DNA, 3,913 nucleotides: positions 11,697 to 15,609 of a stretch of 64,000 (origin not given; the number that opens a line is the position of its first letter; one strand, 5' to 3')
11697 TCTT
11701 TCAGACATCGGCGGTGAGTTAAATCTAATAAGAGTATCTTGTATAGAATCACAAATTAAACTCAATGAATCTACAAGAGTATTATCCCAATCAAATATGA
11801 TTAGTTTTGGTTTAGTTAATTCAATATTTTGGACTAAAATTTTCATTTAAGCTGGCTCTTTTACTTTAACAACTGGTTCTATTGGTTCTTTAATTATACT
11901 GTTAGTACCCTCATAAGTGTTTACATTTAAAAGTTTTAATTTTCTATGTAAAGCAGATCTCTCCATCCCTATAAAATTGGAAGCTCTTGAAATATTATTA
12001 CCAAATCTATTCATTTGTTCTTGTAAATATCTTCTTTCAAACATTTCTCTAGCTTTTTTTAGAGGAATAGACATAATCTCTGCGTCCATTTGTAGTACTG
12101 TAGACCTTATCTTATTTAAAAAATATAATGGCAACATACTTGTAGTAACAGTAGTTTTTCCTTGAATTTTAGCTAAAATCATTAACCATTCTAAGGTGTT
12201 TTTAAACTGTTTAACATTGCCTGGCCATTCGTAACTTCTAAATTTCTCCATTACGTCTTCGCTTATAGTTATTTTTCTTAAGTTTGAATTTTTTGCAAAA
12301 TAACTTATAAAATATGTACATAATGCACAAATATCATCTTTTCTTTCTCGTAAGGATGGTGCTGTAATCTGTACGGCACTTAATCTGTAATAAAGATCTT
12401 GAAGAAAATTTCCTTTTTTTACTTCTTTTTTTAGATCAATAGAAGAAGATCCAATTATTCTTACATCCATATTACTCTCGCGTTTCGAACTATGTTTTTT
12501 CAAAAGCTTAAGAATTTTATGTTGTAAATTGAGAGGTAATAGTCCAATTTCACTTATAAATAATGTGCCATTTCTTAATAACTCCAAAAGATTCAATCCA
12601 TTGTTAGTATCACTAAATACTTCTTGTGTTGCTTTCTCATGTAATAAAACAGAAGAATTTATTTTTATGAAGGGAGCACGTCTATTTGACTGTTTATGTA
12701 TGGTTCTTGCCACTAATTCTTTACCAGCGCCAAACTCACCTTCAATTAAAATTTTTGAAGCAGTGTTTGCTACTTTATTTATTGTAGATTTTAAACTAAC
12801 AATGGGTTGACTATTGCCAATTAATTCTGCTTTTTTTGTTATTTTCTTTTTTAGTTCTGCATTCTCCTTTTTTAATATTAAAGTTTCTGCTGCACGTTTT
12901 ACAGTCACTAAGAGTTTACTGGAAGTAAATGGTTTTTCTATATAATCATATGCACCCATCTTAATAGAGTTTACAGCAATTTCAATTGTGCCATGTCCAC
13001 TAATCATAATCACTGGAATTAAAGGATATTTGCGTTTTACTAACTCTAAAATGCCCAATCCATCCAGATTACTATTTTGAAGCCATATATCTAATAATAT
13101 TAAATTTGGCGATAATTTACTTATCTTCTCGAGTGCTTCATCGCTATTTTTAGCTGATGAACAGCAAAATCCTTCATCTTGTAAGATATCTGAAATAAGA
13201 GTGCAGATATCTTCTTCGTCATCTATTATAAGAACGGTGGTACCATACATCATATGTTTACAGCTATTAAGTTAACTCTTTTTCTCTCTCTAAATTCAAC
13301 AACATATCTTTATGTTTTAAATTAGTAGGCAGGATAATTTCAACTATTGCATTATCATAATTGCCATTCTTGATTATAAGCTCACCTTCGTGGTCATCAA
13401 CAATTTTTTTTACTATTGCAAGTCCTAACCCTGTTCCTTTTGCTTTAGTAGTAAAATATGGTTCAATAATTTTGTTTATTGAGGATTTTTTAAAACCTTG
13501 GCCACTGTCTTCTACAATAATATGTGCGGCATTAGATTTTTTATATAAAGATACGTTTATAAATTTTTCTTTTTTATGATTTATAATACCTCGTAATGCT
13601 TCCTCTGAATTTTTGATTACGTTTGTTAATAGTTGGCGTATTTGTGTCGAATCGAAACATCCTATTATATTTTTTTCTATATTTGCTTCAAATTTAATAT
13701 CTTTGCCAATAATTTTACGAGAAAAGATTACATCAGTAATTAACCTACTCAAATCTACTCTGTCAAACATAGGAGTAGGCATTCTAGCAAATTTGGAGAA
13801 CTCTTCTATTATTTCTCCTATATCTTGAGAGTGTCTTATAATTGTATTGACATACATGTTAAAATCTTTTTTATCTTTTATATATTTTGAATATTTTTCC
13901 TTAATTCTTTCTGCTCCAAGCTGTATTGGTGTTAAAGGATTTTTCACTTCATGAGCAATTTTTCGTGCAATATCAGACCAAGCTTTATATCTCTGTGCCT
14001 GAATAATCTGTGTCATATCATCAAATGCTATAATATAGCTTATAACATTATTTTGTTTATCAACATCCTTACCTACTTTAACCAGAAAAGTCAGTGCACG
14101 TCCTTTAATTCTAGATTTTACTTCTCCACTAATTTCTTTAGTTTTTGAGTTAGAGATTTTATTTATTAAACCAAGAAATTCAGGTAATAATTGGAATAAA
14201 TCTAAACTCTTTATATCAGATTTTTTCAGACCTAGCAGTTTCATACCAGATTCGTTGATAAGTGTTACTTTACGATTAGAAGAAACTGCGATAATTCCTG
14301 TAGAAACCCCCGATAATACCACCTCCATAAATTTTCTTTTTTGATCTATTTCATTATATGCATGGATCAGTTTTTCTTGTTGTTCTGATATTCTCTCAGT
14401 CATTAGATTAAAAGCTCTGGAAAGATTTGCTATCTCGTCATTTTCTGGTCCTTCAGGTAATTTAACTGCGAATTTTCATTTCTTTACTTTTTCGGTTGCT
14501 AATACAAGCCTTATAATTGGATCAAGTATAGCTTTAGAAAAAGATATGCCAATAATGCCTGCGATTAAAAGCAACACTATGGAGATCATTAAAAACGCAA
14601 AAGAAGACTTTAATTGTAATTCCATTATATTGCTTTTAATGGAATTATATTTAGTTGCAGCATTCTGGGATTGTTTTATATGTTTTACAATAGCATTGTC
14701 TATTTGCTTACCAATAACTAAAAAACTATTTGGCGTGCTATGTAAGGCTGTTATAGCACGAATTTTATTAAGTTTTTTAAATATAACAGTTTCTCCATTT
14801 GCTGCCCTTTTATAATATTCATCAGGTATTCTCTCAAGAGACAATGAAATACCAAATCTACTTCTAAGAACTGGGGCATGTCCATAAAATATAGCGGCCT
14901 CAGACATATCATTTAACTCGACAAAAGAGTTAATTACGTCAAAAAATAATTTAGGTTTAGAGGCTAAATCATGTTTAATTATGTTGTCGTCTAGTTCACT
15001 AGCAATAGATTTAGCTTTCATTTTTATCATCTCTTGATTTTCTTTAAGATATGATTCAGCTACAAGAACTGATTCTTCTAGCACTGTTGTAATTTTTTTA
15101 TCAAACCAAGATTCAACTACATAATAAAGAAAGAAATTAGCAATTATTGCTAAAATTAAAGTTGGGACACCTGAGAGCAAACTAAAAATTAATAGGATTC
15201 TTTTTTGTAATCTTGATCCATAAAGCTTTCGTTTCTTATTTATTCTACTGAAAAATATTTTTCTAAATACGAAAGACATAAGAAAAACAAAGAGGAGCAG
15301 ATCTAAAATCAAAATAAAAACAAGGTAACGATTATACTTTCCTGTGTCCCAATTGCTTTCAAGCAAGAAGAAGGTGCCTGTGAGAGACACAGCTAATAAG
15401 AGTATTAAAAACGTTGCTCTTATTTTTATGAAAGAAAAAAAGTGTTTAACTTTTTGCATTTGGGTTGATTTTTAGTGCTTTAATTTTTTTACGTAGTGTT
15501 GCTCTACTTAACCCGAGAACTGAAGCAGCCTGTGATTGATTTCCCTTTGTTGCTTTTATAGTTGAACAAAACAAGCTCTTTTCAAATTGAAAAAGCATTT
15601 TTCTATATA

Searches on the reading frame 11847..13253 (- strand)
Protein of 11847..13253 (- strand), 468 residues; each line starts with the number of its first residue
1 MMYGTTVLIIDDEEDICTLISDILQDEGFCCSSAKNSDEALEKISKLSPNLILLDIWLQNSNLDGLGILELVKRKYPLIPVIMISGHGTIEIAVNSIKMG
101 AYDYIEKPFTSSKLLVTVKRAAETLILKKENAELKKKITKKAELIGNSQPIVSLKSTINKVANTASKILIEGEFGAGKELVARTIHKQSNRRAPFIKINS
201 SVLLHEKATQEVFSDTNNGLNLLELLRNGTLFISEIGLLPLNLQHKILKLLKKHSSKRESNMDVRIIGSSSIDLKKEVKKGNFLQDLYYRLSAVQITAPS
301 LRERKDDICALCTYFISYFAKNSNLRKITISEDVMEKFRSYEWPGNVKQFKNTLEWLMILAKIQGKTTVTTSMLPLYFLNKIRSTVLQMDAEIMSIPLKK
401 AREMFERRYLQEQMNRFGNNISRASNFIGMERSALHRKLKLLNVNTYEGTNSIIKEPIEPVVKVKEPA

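Call 38: search_protein_families(library=pfam, proteins=[window:11847-13253:-], max_evalue=0.00001)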
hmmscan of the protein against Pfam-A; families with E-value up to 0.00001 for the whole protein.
window:11847-13253:- (468 aa): 5 families
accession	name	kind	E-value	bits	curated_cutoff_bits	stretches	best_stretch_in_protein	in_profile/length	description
PF00158.32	Sigma54_activat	-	9.1e-31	107.2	20.2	1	144-296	1-167/168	Sigma-54 interaction domain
PF00072.30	Response_reg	-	1.4e-25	90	30.2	1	7-118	1-110/111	Response regulator receiver domain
PF14532.12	Sigma54_activ_2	-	6.8e-24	85.1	25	1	145-301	1-138/138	Sigma-54 interaction domain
PF25601.1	AAA_lid_14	-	7.9e-19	67.7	27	1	302-383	1-79/87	AAA+ ATPase lid domain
PF02954.25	HTH_8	-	7.5e-11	42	22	1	402-440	2-40/42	Bacterial regulatory protein, Fis family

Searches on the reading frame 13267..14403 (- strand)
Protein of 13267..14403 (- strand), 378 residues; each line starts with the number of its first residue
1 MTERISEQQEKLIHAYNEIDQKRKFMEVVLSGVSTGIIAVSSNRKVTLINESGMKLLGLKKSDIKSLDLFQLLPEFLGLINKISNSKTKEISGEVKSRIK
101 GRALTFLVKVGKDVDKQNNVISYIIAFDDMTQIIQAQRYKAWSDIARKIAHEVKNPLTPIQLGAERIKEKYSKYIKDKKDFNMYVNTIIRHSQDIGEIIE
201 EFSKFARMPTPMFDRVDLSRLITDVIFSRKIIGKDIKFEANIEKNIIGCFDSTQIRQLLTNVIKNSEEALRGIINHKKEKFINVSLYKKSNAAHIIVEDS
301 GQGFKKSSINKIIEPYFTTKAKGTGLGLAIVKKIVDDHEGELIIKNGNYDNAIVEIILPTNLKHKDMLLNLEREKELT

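Call 38: search_protein_families(library=pfam, proteins=[window:13267-14403:-], max_evalue=0.00001)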
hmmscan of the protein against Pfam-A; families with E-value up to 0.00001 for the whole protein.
window:13267-14403:- (378 aa): 5 families
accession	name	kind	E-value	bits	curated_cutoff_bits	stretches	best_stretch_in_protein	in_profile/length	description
PF02518.31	HATPase_c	-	9.5e-16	58.7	26.4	1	251-360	2-109/111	Histidine kinase-, DNA gyrase B-, and HSP90-like ATPase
PF00512.31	HisKA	-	1.1e-10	41.8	26.9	1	143-208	3-63/66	His Kinase A (phospho-acceptor) domain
PF00989.32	PAS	-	5.9e-08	33.2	22.6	1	25-130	2-113/113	PAS fold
PF14501.12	HATPase_c_5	-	1.3e-06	28.7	22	1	254-348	5-92/102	GHKL domain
PF13581.12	HATPase_c_2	-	9.4e-06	26.1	27.4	0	268-339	38-113/127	Histidine kinase-like ATPase domain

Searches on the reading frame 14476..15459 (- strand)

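Call 39: search_protein_families(library=pfam, proteins=[window:14476-15459:-], max_evalue=0.00001)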
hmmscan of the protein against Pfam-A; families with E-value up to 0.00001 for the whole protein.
window:14476-15459:- (327 aa): 1 family
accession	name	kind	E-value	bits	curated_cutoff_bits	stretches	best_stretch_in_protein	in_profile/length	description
PF19312.4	NtrY_N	-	5.9e-29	101.8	23.2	1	19-294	9-290/291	NtrY N-terminal region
